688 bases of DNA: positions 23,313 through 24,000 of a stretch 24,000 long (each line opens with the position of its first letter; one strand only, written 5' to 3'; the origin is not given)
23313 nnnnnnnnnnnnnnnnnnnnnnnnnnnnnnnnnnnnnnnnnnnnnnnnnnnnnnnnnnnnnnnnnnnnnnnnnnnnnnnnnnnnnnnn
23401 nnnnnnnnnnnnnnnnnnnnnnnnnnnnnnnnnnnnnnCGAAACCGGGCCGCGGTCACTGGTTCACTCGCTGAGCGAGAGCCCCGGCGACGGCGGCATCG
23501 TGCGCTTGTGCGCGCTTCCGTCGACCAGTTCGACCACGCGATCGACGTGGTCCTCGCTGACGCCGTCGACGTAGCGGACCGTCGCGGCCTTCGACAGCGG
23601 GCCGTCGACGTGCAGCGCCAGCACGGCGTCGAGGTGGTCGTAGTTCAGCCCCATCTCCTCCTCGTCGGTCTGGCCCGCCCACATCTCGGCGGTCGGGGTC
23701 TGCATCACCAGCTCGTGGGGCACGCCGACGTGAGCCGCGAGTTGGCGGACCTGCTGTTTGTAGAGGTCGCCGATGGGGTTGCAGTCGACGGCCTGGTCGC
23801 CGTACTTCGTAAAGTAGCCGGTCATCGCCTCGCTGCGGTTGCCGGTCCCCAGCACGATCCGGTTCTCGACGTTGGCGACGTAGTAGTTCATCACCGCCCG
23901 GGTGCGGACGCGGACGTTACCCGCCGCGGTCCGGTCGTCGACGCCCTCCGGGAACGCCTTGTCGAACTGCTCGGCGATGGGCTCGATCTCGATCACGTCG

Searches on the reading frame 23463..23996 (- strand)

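Call 9: search_protein_families(library=pfam, proteins=[window:23463-23996:-], max_evalue=0.01)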
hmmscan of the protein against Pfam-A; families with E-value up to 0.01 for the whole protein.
window:23463-23996:- (177 aa): 1 family
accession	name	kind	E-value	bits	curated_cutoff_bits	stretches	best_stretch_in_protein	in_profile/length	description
PF02540.23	NAD_synthase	-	9e-52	176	21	1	2-168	79-242/242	NAD synthase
